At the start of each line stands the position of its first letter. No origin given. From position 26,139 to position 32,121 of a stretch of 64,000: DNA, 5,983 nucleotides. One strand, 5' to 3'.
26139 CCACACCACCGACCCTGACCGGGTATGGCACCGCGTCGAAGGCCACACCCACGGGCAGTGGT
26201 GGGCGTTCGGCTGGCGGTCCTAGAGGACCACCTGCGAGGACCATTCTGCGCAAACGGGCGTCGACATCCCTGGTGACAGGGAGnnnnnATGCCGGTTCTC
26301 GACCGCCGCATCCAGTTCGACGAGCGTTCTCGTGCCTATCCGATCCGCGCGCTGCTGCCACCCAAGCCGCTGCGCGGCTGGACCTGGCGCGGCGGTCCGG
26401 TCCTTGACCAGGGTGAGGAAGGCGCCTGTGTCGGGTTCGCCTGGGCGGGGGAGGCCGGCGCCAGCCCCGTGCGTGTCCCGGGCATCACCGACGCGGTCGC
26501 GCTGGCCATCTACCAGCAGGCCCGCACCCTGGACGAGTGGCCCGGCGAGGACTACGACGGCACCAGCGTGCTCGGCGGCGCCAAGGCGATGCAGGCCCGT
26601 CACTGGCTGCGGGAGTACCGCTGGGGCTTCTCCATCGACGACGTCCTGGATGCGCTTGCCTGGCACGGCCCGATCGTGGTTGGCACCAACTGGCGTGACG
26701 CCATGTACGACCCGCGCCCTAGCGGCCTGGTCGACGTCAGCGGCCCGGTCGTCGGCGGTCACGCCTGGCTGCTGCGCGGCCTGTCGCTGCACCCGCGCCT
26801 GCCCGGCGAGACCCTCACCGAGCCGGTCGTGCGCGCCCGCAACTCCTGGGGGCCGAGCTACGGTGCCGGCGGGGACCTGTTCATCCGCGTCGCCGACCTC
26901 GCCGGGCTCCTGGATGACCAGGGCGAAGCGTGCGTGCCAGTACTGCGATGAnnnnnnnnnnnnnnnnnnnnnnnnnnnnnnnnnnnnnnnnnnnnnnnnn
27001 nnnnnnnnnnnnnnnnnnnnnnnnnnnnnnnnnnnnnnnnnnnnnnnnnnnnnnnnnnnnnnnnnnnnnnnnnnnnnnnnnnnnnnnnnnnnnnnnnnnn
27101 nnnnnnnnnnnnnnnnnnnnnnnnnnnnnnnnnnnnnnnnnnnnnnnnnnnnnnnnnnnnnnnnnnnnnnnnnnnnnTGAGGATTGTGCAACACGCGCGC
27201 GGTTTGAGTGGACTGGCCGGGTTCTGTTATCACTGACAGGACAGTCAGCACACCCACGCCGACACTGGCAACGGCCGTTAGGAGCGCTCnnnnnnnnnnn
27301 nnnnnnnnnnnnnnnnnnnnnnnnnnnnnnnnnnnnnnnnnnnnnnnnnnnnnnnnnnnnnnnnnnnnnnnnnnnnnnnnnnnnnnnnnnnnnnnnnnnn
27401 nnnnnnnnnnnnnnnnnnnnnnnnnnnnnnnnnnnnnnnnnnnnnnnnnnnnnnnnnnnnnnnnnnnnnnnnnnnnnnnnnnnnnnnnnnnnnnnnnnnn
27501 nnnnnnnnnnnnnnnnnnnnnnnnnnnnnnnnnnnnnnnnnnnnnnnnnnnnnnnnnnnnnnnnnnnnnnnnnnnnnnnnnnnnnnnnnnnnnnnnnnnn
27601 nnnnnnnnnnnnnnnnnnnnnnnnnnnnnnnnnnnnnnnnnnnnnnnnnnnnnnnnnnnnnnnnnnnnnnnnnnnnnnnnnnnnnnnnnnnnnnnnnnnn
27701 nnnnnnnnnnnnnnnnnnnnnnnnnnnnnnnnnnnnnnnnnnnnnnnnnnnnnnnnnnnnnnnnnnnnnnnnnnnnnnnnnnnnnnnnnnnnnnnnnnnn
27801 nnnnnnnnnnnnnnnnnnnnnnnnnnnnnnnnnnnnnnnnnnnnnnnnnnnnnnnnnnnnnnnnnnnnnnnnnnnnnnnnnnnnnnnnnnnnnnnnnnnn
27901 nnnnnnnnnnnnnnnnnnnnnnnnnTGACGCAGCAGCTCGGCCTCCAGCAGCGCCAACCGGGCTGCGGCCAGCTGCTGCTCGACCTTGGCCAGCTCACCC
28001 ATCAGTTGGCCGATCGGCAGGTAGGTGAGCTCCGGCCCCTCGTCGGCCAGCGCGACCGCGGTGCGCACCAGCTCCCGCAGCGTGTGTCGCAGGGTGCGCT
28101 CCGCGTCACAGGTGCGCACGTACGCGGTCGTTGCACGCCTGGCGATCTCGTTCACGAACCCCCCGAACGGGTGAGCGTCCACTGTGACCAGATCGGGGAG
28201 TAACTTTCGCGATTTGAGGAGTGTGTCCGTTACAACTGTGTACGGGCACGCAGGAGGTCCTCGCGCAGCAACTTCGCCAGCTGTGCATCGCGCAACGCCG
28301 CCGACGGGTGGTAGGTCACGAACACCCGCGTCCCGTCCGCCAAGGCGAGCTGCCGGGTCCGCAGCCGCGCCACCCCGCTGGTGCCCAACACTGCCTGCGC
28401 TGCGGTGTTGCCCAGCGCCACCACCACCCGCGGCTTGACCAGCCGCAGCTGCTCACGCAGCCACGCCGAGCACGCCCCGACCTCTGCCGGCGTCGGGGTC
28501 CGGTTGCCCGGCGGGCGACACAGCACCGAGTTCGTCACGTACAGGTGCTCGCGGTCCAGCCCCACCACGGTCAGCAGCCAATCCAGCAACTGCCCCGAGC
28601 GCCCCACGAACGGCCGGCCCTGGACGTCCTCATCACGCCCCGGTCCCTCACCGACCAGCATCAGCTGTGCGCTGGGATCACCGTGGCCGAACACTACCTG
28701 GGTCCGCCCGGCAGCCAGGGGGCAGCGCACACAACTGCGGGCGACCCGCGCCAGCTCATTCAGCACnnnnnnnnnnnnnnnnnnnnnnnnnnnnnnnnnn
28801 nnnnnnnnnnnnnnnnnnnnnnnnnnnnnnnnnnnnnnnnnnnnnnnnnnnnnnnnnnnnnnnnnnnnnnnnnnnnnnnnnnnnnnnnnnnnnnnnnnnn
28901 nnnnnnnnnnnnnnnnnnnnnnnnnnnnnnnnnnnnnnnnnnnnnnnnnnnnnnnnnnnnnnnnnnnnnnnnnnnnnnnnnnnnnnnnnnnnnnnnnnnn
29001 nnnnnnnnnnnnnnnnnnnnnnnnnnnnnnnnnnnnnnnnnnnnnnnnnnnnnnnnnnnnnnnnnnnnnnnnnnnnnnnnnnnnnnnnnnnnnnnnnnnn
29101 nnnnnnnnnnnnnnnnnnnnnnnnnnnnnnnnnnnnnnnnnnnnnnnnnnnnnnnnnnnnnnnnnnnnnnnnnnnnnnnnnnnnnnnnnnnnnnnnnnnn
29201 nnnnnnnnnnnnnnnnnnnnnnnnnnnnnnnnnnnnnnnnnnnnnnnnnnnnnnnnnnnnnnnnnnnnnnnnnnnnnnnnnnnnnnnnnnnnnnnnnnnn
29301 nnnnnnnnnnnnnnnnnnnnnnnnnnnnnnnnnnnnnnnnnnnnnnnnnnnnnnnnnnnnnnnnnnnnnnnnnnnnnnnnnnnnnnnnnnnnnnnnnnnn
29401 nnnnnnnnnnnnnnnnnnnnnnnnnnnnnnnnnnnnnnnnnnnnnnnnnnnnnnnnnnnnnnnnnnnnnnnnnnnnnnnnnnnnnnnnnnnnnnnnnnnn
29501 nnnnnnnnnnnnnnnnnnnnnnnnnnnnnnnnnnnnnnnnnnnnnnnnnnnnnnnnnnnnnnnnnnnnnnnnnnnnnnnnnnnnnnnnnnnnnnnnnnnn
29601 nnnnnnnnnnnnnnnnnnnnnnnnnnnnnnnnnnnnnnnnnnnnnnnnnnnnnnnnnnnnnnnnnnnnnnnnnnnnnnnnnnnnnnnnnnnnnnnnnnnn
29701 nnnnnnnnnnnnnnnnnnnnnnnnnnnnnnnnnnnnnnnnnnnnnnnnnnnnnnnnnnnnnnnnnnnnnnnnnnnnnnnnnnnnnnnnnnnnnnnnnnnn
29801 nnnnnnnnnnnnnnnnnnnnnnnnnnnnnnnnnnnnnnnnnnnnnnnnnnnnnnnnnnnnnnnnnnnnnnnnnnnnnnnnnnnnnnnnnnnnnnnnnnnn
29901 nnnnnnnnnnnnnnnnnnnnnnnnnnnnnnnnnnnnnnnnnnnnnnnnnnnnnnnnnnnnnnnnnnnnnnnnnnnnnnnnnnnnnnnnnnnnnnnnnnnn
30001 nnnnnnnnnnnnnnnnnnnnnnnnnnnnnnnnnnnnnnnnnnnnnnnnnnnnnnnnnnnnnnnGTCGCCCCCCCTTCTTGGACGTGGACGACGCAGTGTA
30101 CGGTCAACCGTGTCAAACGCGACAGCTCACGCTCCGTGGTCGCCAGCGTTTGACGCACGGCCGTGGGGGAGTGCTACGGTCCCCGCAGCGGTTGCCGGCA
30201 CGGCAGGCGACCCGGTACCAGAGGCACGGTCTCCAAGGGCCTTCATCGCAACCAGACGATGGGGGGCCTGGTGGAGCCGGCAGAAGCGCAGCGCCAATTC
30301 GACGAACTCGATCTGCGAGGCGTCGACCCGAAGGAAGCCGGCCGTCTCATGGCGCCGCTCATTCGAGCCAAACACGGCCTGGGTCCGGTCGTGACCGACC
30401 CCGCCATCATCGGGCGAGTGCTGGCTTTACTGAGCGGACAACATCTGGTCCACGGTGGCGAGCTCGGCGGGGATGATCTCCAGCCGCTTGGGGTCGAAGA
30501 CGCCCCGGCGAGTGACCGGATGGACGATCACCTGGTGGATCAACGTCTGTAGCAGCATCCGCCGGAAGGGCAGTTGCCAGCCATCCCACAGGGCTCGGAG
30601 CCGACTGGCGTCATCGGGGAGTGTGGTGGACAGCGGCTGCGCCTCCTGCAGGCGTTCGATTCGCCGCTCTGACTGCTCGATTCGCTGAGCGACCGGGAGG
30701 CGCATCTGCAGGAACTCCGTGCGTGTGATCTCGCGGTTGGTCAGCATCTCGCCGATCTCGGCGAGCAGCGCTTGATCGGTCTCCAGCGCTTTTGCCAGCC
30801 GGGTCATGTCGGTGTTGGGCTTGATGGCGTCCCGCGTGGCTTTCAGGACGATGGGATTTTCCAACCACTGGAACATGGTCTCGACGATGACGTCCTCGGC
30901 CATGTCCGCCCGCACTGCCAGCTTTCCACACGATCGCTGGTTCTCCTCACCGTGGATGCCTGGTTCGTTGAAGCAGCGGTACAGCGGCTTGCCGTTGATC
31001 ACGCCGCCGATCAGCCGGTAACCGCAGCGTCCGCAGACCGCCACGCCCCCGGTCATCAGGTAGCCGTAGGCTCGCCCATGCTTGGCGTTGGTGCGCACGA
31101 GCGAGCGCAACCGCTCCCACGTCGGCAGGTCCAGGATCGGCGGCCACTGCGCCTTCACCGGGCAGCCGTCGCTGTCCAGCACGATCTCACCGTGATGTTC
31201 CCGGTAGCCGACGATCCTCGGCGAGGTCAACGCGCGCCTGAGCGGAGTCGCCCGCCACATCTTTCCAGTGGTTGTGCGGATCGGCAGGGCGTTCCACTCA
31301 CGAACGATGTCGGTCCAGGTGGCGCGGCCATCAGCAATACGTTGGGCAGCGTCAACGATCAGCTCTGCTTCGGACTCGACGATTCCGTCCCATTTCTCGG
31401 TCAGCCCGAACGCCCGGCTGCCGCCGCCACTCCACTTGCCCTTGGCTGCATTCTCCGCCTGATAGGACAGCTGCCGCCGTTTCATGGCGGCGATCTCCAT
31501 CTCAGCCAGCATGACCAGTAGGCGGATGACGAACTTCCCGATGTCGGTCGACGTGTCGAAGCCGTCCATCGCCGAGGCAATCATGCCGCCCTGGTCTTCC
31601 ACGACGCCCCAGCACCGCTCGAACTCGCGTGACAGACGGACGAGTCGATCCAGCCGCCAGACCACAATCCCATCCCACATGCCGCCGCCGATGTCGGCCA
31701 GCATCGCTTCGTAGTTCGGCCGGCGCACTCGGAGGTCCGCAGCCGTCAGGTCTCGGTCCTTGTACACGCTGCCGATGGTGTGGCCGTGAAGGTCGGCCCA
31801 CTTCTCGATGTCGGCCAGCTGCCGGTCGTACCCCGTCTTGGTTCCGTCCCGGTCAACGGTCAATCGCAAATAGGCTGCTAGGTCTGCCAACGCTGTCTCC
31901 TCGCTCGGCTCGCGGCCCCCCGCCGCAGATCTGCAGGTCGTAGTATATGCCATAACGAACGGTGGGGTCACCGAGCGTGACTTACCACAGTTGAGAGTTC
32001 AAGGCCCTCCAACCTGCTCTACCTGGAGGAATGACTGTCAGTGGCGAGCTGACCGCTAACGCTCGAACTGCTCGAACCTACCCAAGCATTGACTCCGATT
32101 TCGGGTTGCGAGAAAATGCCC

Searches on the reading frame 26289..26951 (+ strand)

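Call 67: search_protein_families(library=phrogs, max_evalue=0.001, proteins=[window:26289-26951:+])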
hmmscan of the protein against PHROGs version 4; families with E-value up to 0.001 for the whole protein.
window:26289-26951:+ (220 aa): 1 family
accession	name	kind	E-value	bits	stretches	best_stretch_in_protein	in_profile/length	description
phrog_16701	-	other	3.5e-53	181.4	1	3-219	4-231/234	peptidase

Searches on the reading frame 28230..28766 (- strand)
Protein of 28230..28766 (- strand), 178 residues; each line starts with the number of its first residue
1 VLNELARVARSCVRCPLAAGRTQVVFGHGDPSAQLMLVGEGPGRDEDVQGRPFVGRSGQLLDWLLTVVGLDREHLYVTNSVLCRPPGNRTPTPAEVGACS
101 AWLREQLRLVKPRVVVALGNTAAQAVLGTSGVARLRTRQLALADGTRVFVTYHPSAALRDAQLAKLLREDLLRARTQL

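Call 90: search_protein_families(library=pfam, max_evalue=0.001, proteins=[window:28230-28766:-])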
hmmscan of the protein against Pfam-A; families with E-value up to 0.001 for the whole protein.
window:28230-28766:- (178 aa): 1 family
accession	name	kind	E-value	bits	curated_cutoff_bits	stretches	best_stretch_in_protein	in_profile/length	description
PF03167.25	UDG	-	5.9e-39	133.8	24.3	1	26-163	1-127/141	Uracil DNA glycosylase superfamily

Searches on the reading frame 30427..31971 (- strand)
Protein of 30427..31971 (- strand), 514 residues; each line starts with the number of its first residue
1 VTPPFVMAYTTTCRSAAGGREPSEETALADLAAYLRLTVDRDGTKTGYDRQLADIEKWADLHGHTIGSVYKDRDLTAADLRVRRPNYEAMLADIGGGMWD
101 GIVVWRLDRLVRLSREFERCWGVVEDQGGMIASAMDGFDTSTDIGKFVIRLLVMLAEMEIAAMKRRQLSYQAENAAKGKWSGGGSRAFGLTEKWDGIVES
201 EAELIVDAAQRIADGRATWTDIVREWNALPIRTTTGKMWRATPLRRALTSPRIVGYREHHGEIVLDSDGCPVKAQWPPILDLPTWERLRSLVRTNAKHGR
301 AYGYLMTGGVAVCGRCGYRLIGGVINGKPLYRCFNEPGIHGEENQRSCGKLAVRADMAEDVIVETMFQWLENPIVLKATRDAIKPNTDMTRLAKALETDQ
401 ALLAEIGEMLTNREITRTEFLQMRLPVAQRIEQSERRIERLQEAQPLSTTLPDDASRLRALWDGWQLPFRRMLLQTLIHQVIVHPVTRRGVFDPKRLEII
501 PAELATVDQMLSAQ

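Call 24: search_protein_families(library=phrogs, max_evalue=0.00001, proteins=[window:30427-31971:-])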
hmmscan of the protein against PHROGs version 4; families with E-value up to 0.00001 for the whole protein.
window:30427-31971:- (514 aa): 2 families
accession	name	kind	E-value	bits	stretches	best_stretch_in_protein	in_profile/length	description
phrog_95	-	integration and excision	1.2e-79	269.6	1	31-499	90-571/651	integrase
phrog_125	-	DNA, RNA and nucleotide metabolism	2.4e-20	74.1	1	27-220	18-183/254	DNA invertase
